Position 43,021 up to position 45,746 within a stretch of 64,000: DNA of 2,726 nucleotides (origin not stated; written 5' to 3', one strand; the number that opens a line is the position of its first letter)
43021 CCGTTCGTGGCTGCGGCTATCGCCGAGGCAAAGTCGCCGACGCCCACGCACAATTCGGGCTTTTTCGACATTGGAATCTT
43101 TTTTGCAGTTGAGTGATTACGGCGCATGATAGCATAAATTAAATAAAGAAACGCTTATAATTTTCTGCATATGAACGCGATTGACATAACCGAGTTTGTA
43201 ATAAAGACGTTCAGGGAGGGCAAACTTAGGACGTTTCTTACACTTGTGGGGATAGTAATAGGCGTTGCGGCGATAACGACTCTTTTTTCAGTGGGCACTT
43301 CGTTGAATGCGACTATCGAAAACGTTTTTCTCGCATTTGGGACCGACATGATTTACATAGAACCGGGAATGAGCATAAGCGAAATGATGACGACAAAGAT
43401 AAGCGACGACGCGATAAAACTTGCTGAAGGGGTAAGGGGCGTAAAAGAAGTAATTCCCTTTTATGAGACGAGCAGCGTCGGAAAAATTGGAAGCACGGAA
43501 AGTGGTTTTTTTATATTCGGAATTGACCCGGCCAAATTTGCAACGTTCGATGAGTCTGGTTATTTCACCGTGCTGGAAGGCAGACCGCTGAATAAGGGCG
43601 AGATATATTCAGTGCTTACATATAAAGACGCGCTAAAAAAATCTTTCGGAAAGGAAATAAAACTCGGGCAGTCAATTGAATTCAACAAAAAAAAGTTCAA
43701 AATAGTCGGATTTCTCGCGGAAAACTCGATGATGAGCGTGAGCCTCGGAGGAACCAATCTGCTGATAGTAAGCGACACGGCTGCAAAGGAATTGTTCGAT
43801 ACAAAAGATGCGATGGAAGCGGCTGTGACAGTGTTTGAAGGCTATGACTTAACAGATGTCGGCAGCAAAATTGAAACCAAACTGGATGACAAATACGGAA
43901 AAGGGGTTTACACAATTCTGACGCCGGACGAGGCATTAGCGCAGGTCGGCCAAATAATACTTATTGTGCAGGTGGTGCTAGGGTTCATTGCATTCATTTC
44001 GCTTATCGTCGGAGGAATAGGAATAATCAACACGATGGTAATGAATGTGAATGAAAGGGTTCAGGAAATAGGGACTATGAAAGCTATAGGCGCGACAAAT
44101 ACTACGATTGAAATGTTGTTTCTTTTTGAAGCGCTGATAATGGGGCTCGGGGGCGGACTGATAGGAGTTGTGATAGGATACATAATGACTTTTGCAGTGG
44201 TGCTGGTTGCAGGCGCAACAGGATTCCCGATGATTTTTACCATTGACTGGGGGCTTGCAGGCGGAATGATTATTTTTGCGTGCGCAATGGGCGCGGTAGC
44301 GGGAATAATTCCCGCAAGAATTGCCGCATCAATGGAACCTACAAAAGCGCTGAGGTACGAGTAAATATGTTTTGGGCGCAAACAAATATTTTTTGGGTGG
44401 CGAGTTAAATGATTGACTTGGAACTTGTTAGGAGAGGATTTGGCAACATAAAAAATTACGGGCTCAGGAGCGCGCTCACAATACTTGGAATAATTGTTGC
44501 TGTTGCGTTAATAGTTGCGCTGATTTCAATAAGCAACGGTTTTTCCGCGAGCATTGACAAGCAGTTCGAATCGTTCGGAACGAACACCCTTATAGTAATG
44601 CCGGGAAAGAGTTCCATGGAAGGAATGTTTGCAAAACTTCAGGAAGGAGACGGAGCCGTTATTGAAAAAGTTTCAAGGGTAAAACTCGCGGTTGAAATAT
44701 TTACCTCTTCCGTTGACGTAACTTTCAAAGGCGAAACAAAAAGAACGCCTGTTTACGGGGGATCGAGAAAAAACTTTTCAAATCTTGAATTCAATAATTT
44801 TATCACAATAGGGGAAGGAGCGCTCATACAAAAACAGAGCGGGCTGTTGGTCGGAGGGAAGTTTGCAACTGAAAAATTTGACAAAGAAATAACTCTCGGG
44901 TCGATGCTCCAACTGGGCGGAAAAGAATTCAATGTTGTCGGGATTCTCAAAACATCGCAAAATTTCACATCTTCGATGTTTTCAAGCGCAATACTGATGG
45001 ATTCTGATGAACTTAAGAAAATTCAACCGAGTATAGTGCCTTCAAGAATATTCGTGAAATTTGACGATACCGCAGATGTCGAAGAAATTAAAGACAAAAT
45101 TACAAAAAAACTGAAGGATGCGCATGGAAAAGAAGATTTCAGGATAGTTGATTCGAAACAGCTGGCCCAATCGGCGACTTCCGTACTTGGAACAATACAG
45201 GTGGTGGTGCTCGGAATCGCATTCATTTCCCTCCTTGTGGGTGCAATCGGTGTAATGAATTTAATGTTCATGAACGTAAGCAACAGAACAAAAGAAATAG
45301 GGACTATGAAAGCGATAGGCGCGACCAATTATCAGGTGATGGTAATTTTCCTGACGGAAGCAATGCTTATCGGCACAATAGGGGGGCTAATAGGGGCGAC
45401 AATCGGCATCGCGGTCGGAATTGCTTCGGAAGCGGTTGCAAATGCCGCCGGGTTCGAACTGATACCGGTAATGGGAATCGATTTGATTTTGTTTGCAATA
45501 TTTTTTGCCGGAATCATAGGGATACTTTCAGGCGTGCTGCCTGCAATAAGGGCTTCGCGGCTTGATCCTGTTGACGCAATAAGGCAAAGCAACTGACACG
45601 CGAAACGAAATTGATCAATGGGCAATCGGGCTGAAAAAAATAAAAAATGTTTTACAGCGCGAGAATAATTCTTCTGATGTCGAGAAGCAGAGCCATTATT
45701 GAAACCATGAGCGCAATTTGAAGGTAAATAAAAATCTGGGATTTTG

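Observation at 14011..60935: Family of near-identical palindromic hairpin elements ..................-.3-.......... at 3' ends of unrelated genes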

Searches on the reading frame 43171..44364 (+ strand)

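Call 66: search_protein_families(library=pfam, proteins=[window:43171-44364:+], max_evalue=0.0001)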
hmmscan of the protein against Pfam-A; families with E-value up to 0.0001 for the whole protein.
window:43171-44364:+ (397 aa): 2 families
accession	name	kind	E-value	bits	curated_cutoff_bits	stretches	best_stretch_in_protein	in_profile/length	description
PF12704.14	MacB_PCD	-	4.8e-21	76.4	27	1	21-235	1-205/207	MacB-like periplasmic core domain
PF02687.27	FtsX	-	2e-19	70.2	25.5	1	272-390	2-120/120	FtsX-like permease C-terminal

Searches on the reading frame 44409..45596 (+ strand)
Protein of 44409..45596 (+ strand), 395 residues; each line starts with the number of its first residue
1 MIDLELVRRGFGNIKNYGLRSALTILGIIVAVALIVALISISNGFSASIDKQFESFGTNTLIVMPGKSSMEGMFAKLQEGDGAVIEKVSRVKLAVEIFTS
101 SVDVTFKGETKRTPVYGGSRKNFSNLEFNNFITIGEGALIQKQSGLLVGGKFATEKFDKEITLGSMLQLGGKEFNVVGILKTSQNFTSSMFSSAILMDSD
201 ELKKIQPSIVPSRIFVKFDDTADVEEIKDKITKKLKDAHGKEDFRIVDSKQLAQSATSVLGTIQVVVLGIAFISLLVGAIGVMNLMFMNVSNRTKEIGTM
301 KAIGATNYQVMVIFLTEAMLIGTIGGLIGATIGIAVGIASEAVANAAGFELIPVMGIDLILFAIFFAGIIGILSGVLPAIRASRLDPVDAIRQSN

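Call 66: search_protein_families(library=pfam, proteins=[window:44409-45596:+], max_evalue=0.0001)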
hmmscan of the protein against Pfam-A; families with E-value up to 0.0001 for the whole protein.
window:44409-45596:+ (395 aa): 2 families
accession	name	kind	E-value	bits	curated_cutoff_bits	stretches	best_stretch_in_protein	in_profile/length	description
PF12704.14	MacB_PCD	-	3.3e-27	96.6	27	1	21-233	1-206/207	MacB-like periplasmic core domain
PF02687.27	FtsX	-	3.9e-19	69.3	25.5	1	270-387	3-120/120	FtsX-like permease C-terminal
